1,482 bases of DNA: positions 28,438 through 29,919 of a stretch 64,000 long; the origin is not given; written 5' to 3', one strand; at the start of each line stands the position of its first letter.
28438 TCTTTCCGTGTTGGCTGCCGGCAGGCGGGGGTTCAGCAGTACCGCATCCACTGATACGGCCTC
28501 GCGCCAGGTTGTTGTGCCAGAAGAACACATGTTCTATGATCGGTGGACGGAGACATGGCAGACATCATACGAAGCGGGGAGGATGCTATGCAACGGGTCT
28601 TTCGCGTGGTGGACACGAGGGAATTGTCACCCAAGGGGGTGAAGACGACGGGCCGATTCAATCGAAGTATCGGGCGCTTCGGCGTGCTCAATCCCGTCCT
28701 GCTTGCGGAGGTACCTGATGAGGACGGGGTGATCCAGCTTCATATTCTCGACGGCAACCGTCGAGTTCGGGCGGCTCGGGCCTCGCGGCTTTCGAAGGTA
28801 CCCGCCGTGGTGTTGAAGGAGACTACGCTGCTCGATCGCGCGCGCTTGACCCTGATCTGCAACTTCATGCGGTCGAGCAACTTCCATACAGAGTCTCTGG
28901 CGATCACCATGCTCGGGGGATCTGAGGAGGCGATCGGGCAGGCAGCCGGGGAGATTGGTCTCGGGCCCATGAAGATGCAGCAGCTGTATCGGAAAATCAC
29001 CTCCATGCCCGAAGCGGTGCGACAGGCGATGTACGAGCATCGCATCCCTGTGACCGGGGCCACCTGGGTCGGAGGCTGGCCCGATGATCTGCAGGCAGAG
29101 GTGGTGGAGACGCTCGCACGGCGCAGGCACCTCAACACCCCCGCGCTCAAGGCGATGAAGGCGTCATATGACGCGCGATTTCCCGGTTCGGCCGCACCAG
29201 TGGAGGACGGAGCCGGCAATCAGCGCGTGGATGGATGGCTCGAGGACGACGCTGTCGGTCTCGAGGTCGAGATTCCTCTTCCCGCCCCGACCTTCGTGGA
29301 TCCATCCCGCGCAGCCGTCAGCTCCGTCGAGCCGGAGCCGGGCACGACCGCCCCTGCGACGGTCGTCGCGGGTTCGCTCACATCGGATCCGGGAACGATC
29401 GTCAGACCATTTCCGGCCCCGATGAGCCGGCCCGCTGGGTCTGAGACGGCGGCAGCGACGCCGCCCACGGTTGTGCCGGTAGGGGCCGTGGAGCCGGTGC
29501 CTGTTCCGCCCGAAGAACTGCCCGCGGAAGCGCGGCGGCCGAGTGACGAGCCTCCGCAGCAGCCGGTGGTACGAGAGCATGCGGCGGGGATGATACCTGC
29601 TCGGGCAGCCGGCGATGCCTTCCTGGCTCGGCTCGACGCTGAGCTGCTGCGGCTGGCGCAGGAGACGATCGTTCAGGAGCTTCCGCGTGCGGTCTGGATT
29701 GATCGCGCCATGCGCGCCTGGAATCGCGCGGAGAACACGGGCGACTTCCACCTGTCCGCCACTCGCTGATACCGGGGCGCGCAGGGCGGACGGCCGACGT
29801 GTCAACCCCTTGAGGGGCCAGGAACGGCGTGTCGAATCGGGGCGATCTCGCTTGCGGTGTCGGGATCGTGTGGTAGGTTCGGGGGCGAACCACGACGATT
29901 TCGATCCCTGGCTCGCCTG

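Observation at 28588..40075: Two orphan ParB-like paralogs in direct orientation bracket an 11.5-kb accessory-looking segment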

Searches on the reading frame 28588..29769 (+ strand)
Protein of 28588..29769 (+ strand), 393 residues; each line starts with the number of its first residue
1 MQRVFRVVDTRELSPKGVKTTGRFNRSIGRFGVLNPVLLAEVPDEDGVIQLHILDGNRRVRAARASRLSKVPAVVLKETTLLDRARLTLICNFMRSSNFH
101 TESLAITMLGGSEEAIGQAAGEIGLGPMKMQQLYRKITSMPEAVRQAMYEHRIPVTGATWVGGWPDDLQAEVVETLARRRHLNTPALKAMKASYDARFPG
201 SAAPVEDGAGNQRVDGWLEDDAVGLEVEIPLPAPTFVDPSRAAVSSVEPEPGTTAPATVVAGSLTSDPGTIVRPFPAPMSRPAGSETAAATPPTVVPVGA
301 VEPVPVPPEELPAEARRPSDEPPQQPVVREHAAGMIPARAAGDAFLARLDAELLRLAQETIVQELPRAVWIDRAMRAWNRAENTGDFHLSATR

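Call 4: search_protein_families(library=pfam, proteins=[window:28588-29766:+], max_evalue=0.01)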
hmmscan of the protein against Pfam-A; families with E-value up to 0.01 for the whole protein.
window:28588-29766:+ (393 aa): 1 family
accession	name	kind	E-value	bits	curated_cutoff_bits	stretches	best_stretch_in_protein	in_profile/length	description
PF02195.25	ParB_N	-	1.7e-06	28.4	26.3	1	25-91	31-92/95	ParB N-terminal domain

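Call 5: search_protein_families(library=ncbifam, proteins=[window:28588-29766:+], max_evalue=0.01)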
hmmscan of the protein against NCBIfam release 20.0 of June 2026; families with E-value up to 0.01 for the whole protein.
window:28588-29766:+ (393 aa): 3 families
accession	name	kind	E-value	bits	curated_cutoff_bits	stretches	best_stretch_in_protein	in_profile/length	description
TIGR00180.1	parB_part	domain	2.6e-09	37.1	58.45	1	26-150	34-156/186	ParB/RepB/Spo0J family partition protein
TIGR03734.1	PRTRC_parB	hypoth_equivalog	2e-07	30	278.6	1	24-188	20-183/555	PRTRC system ParB family protein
TIGR04285.1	nucleoid_noc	exception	2.2e-05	24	315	1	25-97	30-96/255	nucleoid occlusion protein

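Call 6: search_protein_families(library=phrogs, proteins=[window:28588-29766:+], max_evalue=0.01)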
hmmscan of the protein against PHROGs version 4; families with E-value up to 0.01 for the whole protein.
window:28588-29766:+ (393 aa): 6 families
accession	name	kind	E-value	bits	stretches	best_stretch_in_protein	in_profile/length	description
phrog_6218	-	DNA, RNA and nucleotide metabolism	2.5e-08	34.5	1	18-159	24-163/506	ParB-like partition protein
phrog_4715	-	DNA, RNA and nucleotide metabolism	7.3e-08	32.2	1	21-90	171-234/630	ParB-like partition protein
phrog_620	-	DNA, RNA and nucleotide metabolism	3.1e-05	25.1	1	23-92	34-95/217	ParB-like partition protein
phrog_3264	-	DNA, RNA and nucleotide metabolism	5.5e-05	23.9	1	26-95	77-141/337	ParB-like partition protein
phrog_498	-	other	0.00036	20.2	1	24-105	61-137/633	DNA methyltransferase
phrog_15396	-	DNA, RNA and nucleotide metabolism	0.0017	19.2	1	25-92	31-90/258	ParB-like partition nuclease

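Call 7: search_protein_families(library=padloc, proteins=[window:28588-29766:+], max_evalue=0.01)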
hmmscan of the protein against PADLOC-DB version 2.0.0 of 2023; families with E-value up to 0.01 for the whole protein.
window:28588-29766:+ (393 aa): 0 families

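Call 13: find_encoding_contigs(protein=window:28588-29769:+, flank=10000, max_places=3)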
Protein window:28588-29769:+ (393 aa): no gene with exactly this product is on record in the collection.

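Call 36: find_homologous_proteins(query=window:28588-29766:+)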
Query window:28588-29766:+ (393 aa): 28 proteins with E <= 0.001 among 8000 candidates.
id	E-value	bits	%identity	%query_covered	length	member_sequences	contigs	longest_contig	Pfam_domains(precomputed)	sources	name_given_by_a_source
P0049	5.0e-254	861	100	100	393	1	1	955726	PF02195.27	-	-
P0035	5.4e-99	350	50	96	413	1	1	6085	PF02195.27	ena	-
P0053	3.4e-85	305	44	97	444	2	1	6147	PF02195.27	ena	-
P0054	2.4e-83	299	43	96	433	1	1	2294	PF02195.27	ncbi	-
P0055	8.8e-83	297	45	96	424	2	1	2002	PF02195.27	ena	-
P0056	9.7e-83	297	61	61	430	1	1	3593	PF02195.27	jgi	jgi:ParB/RepB/Spo0J family partition protein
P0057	2.5e-81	292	44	97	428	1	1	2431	PF02195.27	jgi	jgi:ParB/RepB/Spo0J family partition protein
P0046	4.6e-80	288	61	56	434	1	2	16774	PF02195.27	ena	-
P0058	1.5e-77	280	60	59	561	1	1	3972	PF02195.27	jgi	jgi:ParB/RepB/Spo0J family partition protein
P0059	4.6e-75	272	41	97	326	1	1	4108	PF02195.27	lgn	-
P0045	9.7e-66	241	42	97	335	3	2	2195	PF02195.27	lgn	-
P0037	1.1e-60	224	41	97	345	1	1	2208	PF02195.27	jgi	jgi:ParB/RepB/Spo0J family partition protein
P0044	6.1e-60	222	55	50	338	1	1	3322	PF02195.27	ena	-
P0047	2.9e-58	216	40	96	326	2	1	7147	PF02195.27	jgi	jgi:ParB family chromosome partitioning protein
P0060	1.8e-57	214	44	56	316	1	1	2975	PF02195.27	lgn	-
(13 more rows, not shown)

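Call 62: search_protein_representatives(alignment_id=A3)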
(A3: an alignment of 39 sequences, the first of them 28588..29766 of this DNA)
Query: 39 sequences, 310 profile positions. Proteins with E-value up to 0.001 (for the whole library): 41263; up to 1e-10: 8085; up to 1e-30: 75. The best 150 are listed.
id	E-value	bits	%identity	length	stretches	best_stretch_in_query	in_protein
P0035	1.3e-115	402.7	-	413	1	1-306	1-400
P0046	3.6e-114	397.9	-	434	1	1-305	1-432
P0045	1.2e-111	389.7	-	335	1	1-306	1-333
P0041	5.1e-111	387.6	-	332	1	1-306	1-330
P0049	3.3e-108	378.4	-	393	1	1-308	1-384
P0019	2.3e-106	372.3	-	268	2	1-202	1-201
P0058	3.3e-97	342.2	-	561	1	1-292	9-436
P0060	1.3e-93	330.5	-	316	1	1-308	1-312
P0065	1.7e-91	323.4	-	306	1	1-306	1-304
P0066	5.8e-54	200.2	-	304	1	17-305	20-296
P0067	2.1e-49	185.2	-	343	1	15-305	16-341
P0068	2.8e-49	184.8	-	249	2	1-195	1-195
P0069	2.0e-47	178.7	-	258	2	10-198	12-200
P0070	5.2e-46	174.1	-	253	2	15-190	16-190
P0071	9.0e-45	170.0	-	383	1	15-306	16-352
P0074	5.1e-43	164.3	-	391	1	6-302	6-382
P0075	4.3e-42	161.2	-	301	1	1-306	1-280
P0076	2.1e-41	159.0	-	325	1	15-306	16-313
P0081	5.6e-40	154.3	-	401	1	15-307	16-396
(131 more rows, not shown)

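Call 63: list_cluster_members(proteins=[P0066, P0067, P0068, P0069, P0070, P0071, P0074, P0075, P0076, P0081])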
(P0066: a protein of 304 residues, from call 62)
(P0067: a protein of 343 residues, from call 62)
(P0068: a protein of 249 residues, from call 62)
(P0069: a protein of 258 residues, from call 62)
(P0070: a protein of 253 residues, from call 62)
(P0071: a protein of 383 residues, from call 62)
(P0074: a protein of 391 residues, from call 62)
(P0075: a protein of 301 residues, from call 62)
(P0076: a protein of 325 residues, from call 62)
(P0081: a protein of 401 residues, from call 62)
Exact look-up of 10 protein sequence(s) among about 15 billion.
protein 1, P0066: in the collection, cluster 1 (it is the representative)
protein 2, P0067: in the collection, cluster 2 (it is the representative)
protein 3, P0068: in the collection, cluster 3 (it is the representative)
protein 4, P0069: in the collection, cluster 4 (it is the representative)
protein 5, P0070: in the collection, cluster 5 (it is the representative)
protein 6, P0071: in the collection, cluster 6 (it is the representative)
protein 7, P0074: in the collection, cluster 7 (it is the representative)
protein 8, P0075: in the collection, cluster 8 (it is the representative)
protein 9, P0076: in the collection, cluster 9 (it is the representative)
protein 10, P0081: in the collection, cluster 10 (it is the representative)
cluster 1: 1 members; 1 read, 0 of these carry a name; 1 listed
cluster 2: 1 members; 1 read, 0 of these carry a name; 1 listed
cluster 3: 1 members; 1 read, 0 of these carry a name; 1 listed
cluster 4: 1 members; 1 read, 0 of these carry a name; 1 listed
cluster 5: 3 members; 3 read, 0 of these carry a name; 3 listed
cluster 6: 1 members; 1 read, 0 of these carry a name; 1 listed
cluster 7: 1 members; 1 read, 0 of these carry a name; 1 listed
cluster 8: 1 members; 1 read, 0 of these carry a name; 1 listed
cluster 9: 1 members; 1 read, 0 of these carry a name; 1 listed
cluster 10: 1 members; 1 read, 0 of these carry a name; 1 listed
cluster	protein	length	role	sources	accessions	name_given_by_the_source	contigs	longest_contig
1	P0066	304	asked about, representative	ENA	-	-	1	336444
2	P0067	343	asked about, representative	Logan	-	-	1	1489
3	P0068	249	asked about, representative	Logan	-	-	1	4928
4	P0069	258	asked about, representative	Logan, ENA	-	-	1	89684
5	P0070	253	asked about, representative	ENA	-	-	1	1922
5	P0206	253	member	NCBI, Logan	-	-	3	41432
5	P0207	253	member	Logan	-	-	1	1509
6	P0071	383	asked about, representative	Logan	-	-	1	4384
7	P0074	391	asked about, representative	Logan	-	-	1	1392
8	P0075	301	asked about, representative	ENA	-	-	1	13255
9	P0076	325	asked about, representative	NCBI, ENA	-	-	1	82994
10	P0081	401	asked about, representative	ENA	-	-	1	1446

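Call 65: find_encoding_contigs(protein=P0066, flank=10000, max_places=2)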
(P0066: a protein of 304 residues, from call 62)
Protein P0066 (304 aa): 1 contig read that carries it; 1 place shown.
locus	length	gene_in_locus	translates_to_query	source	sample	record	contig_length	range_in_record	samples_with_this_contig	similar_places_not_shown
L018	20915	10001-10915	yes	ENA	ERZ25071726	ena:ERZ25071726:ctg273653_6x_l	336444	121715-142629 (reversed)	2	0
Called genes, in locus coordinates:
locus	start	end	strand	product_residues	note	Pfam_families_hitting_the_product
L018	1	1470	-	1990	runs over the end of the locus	PF17210:SdrD_B (faint), PF17802:SpaA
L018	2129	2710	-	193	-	-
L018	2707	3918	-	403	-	PF13560:HTH_31, PF01381:HTH_3, PF12844:HTH_19, PF06114:Peptidase_M78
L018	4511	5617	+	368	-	PF06032:S-Me-THD_N, PF20906:S-Me-THD_C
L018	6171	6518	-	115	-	PF01934:HepT-like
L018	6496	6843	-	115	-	PF01909:NTP_transf_2, PF18765:Polbeta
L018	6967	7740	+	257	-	PF02195:ParB_N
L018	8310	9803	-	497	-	PF06347:SH3_4 (faint), PF08239:SH3_3, PF01832:Glucosaminidase (weak)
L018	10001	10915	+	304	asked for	PF02195:ParB_N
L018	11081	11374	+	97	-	-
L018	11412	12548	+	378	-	PF00296:Bac_luciferase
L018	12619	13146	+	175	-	PF08002:DUF1697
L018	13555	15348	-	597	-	PF13188:PAS_8 (faint), PF08447:PAS_3 (weak), PF13426:PAS_9 (faint), PF00989:PAS, PF08448:PAS_4 (weak), PF00990:GGDEF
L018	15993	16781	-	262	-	PF13489:Methyltransf_23, PF05175:MTS (weak), PF08241:Methyltransf_11, PF08242:Methyltransf_12, PF13649:Methyltransf_25, PF13847:Methyltransf_31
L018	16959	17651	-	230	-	PF17676:Peptidase_S66C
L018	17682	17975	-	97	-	PF02016:Peptidase_S66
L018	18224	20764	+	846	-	PF00933:Glyco_hydro_3, PF01915:Glyco_hydro_3_C, PF07691:PA14, PF14310:Fn3-like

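Call 73: find_related_loci(query=A3, collection=metagenome_contigs, flank=10000)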
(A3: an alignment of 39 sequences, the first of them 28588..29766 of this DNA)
Query A3 (393 aa) in metagenome_contigs; peptide patterns used: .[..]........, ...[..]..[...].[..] (x = any residue, [..] = any of these).
90 stretches matched a pattern; 13 encode a relative of the query (tblastn E <= 1e-3); 13 distinct loci.
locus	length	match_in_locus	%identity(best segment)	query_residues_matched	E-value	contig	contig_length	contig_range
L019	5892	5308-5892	54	1-195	2e-63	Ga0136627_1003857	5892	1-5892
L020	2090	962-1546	40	1-196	7e-29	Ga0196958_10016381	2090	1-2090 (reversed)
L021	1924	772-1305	41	1-179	1e-28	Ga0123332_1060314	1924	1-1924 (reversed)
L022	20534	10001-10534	38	1-179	8e-25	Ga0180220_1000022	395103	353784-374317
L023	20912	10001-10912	36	1-382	1e-24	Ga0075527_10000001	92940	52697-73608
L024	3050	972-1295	46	17-121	4e-19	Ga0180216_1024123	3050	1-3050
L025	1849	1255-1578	46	17-121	1e-18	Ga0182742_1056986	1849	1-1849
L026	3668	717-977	52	23-109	4e-18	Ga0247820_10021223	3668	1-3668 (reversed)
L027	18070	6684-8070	34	17-197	3e-17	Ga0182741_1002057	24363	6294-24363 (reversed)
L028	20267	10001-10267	45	21-109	2e-15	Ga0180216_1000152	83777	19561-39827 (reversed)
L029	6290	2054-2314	51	23-109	2e-12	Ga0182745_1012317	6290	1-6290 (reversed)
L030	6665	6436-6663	53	23-98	2e-10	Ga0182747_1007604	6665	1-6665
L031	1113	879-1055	33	26-92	3e-5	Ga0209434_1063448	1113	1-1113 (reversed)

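Call 83: search_protein_families(library=pfam, proteins=[L018:11081-11371:+], max_evalue=0.05)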
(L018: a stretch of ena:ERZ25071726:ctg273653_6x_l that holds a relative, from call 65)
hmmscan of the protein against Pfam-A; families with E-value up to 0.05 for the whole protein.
L018:11081-11371:+ (97 aa): 0 families

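Call 102: find_homologous_proteins(query=A5, max_evalue=1e-20)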
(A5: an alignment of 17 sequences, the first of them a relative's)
Query A5 (17 sequences) (325 aa, profile of the alignment): 37 proteins with E <= 1e-20 among 8000 candidates.
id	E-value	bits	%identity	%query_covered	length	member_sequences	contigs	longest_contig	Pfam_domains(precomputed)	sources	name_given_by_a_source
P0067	7.5e-101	356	41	55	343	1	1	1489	PF02195.27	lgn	-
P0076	9.0e-100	352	100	100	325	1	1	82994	PF02195.27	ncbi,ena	-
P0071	9.4e-100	352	40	61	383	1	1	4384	PF02195.27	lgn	-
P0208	3.4e-99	350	49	61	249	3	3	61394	PF02195.27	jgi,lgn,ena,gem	-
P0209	1.1e-97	345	51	61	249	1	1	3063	PF02195.27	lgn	-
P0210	1.2e-96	342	48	61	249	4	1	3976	PF02195.27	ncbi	-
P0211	1.3e-96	342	49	60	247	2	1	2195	PF02195.27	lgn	-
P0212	3.8e-96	340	49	59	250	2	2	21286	PF02195.27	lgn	-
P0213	1.5e-95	338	49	62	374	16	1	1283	PF02195.27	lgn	-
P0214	6.3e-94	333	39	61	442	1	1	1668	PF02195.27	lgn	-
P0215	1.1e-93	332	50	58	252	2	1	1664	PF02195.27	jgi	-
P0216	1.4e-93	332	52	61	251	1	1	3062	PF02195.27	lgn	-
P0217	6.6e-93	329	73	100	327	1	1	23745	PF02195.27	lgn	-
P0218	1.0e-90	322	46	65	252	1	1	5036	PF02195.27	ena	-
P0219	4.1e-90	320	55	96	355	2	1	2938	PF02195.27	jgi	jgi:hypothetical protein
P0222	3.5e-86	307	36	58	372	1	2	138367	PF02195.27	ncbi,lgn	-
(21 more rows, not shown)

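Call 103: find_encoding_contigs(protein=P0076, flank=10000, max_places=1)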
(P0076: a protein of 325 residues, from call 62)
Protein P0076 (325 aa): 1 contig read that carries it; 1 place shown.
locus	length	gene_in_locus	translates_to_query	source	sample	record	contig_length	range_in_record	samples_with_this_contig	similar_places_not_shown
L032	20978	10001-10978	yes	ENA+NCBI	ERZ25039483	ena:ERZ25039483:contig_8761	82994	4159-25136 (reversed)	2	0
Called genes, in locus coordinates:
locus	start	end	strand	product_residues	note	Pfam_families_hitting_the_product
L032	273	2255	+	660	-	PF00654:Voltage_CLC, PF02080:TrkA_C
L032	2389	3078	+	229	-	-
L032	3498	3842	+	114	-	PF01934:HepT-like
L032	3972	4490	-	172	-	-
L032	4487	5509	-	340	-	PF24681:Kelch_KLHDC2_KLHL20_DRC7, PF13415:Beta-prop_FBX42, PF24681:Kelch_KLHDC2_KLHL20_DRC7, PF24981:Beta-prop_ATRN-LZTR1, PF13964:Beta-prop_Calicin, PF25210:Kelch_FKB95, PF13415:Beta-prop_FBX42, PF01344:Kelch_1, +7 more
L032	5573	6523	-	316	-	PF05977:MFS_3, PF07690:MFS_1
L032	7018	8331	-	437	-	PF07995:GSDH (weak)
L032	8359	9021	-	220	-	PF09335:VTT_dom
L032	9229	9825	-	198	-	-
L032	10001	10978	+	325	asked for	PF02195:ParB_N (weak)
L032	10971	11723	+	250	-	PF02195:ParB_N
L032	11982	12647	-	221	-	PF01161:PBP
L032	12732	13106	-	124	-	-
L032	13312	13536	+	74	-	-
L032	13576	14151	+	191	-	-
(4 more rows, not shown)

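Call 104: find_encoding_contigs(protein=P0222, flank=10000, max_places=1)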
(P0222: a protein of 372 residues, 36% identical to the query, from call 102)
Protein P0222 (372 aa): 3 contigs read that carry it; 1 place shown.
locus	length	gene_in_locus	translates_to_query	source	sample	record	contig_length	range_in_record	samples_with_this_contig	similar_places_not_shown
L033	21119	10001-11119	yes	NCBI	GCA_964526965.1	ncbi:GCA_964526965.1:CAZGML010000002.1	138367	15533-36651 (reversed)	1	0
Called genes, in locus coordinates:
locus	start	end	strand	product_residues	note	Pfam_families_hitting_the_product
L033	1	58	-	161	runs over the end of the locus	PF05974:DUF892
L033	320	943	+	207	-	PF03458:Gly_transporter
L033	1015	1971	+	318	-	PF06999:Suc_Fer-like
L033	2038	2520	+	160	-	PF14588:YjgF_endoribonc (weak)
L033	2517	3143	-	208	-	PF12917:YfbR-like, PF13023:HD_3, PF01966:HD (weak), PF12917:YfbR-like (weak)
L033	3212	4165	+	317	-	PF00291:PALP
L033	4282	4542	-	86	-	PF12844:HTH_19 (weak), PF13443:HTH_26 (weak), PF13560:HTH_31, PF01381:HTH_3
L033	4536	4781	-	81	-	-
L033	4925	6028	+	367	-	PF02073:Peptidase_M29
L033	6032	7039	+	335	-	PF06325:PrmA, PF05175:MTS, PF03602:Cons_hypoth95 (weak), PF13649:Methyltransf_25, PF13847:Methyltransf_31, PF08241:Methyltransf_11 (weak), PF08242:Methyltransf_12 (weak)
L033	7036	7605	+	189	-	-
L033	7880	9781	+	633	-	PF00654:Voltage_CLC, PF02080:TrkA_C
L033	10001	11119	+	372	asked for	PF02195:ParB_N (weak)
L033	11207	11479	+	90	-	-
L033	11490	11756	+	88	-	-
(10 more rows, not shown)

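Call 109: predict_structure(alignment_id=A3)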
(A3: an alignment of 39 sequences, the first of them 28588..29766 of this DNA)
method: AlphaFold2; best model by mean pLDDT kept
length: 393 residues; sequences in the alignment: 39
mean_pLDDT: 77.9   pTM: 0.54
mean pLDDT of the five models: 77.9, 77.3, 76.4, 75.3, 74.9
residues with pLDDT >= 90: 227; 70-90: 33; 50-70: 39; < 50: 94
segments of 3 or more residues with pLDDT < 50: 208-214, 246-277, 279-302, 313-325, 327-334, 391-393
pLDDT, mean of each block of 10 residues (from residue 1): 97 93 97 97 96 97 98 97 96 89 94 95 95 94 95 93 96 98 97 95 60 52 70 68 47 42 38 40 38 44 50 42 44 60 90 96 96 93 71 43
secondary structure, 60 per line:
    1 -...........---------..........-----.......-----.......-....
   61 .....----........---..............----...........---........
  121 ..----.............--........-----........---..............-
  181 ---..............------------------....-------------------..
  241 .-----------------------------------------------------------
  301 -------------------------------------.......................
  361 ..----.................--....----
elements in order: E2-9 H22-31 E37-43 E49-55 H57-65 E70-77 H81-94 H99-109 H113-122 H127-139 H142-149 H155-162 H166-179 H184-197 H216-219 H338-362 H367-383 H386-389
